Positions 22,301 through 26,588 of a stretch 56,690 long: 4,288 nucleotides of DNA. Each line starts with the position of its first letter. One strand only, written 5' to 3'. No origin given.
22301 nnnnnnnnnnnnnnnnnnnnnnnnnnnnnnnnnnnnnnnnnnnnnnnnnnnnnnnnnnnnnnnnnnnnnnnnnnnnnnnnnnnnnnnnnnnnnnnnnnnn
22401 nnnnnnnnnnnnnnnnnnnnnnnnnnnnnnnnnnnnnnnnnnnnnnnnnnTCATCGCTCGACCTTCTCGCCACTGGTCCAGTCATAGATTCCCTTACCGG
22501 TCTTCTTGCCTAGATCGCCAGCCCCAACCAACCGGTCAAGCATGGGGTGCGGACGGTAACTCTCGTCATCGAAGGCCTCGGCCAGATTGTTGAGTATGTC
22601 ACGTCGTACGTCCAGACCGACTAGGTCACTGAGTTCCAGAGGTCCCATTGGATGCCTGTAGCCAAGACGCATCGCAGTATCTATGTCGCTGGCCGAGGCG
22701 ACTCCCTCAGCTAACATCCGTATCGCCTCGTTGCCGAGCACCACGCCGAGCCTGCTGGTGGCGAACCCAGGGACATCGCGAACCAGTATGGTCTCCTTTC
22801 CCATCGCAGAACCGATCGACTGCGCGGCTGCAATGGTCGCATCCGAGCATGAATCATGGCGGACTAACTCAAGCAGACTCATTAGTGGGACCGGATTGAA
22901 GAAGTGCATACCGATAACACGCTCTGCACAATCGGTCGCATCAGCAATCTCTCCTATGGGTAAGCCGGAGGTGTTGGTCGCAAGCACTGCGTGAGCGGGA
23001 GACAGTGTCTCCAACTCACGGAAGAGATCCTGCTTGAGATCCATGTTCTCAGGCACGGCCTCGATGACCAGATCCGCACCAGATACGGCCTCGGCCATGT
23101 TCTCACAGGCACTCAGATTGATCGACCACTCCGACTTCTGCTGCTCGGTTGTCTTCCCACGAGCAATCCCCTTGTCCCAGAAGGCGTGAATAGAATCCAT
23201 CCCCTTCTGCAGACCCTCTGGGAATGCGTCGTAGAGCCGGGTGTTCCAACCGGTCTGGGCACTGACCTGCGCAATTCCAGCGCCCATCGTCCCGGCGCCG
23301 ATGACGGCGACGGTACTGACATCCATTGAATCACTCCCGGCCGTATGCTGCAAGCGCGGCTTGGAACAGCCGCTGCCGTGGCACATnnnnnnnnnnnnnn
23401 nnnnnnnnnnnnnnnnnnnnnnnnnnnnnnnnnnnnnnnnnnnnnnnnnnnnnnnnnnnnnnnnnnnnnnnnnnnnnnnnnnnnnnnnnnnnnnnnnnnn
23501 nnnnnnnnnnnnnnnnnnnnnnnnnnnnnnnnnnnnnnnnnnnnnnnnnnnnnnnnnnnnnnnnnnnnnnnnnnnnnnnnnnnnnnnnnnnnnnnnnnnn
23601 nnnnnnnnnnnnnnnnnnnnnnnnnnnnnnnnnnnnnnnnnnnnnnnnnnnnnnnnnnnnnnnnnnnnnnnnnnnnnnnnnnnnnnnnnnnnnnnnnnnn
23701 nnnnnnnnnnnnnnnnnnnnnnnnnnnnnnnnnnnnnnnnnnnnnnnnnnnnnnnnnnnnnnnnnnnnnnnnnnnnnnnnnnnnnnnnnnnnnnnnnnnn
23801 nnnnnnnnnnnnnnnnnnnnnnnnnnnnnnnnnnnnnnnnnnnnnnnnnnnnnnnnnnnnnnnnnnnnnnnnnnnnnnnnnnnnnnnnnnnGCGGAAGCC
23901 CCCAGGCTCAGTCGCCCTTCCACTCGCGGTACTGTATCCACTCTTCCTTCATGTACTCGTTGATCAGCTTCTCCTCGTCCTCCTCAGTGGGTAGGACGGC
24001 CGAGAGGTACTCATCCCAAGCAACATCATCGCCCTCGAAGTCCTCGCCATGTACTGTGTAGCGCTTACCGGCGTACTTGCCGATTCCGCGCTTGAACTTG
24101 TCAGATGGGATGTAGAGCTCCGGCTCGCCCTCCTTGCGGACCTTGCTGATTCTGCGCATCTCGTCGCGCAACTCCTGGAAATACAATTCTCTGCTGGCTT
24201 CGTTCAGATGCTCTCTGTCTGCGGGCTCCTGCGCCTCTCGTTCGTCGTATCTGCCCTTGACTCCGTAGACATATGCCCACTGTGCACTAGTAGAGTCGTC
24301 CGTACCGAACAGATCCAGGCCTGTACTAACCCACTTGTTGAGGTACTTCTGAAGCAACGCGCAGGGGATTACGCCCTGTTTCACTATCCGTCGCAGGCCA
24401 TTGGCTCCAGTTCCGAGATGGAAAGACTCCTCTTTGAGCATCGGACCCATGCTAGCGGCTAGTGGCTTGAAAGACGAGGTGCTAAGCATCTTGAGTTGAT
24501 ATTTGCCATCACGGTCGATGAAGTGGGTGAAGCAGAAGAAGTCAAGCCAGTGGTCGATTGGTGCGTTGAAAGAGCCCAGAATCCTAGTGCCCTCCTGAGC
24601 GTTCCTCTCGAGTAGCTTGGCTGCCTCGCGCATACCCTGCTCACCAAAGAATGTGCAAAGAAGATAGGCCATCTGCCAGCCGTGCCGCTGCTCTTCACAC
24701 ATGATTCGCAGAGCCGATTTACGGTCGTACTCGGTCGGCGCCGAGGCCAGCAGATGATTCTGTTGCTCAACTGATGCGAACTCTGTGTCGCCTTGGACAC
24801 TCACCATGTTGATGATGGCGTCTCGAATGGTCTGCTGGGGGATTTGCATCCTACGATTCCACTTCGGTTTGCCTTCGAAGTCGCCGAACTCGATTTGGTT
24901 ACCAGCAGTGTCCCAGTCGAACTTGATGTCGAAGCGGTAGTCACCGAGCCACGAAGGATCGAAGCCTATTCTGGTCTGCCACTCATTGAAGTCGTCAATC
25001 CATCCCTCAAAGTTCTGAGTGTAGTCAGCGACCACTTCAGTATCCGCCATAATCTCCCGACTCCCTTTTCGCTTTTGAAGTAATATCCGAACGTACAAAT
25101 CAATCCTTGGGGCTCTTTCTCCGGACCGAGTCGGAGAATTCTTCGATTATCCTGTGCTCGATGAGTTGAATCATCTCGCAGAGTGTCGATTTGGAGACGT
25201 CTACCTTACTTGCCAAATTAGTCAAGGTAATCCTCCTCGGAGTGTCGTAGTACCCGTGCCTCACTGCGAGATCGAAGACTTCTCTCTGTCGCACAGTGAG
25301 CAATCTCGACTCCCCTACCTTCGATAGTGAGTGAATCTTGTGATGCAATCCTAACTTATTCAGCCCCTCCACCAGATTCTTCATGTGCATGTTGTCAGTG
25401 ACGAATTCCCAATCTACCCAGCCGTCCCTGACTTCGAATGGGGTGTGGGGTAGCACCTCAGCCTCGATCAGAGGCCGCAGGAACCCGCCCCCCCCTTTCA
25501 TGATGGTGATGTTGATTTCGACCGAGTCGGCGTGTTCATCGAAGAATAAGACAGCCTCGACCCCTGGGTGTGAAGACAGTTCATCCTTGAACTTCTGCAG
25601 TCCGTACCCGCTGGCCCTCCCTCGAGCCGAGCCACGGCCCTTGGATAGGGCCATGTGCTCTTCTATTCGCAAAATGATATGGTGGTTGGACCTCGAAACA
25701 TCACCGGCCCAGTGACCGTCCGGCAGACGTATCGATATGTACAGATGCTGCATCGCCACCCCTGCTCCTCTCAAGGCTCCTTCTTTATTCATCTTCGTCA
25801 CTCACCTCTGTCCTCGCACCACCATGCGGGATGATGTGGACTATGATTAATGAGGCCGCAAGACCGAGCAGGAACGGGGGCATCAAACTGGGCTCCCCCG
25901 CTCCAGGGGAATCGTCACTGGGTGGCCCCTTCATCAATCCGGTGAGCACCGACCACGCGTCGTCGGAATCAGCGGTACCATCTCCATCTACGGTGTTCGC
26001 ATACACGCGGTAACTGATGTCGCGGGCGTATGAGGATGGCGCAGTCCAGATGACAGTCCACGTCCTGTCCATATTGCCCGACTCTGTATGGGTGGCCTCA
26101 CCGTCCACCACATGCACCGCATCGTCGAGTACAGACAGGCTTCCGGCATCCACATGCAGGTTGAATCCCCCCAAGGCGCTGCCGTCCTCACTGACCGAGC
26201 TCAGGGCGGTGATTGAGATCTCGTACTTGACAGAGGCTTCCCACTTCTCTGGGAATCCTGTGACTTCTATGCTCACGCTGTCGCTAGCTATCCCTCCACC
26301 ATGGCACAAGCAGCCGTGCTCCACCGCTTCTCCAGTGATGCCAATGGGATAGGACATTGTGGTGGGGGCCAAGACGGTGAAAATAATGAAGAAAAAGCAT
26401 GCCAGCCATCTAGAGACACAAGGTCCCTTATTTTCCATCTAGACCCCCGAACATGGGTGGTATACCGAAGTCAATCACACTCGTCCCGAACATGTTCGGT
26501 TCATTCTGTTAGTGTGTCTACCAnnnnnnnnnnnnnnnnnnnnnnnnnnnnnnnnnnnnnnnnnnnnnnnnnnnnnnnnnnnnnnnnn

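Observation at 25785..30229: Terminal oxidase operon in which subunit I is fused to an exported Reeler-like CxCH domain, with a free-standing anchored paralog downstream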

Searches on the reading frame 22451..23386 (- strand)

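Call 17: search_protein_families(library=pfam, proteins=[window:22451-23386:-], max_evalue=0.001)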
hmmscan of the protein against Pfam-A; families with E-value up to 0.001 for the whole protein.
window:22451-23386:- (311 aa): 5 families
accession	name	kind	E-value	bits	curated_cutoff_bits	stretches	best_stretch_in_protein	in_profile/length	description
PF02737.24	3HCDH_N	-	9.3e-60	202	22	1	25-204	1-179/180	3-hydroxyacyl-CoA dehydrogenase, NAD binding domain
PF00725.27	3HCDH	-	1.5e-32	112.4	22.1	1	207-303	1-97/97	3-hydroxyacyl-CoA dehydrogenase, C-terminal domain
PF01210.29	NAD_Gly3P_dh_N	-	5.6e-07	30.1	23.1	1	26-160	2-124/158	NAD-dependent glycerol-3-phosphate dehydrogenase N-terminus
PF03446.21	NAD_binding_2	-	9.7e-06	26.1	21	1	25-131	1-86/161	NAD binding domain of 6-phosphogluconate dehydrogenase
PF01262.27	AlaDh_PNT_C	-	8.7e-05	22.5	23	0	22-111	27-100/214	Alanine dehydrogenase/PNT, C-terminal domain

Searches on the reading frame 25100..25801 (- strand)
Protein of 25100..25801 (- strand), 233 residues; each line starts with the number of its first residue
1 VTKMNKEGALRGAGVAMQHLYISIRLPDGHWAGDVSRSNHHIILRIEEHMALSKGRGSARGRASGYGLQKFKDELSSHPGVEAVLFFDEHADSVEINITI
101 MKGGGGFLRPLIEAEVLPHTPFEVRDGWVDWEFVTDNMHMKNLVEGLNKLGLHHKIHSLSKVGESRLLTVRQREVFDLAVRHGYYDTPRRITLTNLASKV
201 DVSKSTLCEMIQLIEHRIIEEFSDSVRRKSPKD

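Call 3: search_protein_families(library=pfam, proteins=[window:25100-25801:-], max_evalue=0.01)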
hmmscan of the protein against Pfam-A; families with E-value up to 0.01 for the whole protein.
window:25100-25801:- (233 aa): 1 family
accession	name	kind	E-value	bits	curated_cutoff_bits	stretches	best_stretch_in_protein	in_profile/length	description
PF04967.18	HTH_10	-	8.2e-15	54.8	23.1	1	168-220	1-53/53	HTH DNA binding domain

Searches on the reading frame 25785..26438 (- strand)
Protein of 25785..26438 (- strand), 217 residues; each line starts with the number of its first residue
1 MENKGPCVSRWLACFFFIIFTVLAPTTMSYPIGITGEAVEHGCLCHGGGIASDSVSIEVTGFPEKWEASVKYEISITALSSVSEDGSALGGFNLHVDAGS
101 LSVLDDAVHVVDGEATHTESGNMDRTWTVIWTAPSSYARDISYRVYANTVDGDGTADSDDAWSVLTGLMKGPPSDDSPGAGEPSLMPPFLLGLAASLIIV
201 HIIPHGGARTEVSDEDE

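Call 3: search_protein_families(library=pfam, proteins=[window:25785-26438:-], max_evalue=0.01)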
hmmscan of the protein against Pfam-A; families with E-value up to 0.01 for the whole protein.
window:25785-26438:- (217 aa): 0 families

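Call 5: search_protein_families(library=pfam, proteins=[window:25788-26438:-], max_evalue=10)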
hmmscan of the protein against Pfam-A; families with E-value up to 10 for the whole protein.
seq(217 aa): 0 families

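Call 6: search_protein_families(library=ncbifam, proteins=[window:25788-26438:-], max_evalue=10)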
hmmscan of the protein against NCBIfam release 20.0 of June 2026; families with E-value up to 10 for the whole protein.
seq(217 aa): 1 family
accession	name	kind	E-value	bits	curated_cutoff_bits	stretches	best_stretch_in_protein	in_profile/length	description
NF041895.1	choice_anch_V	domain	3.8e-19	69.2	42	1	21-163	3-145/150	choice-of-anchor V domain-containing protein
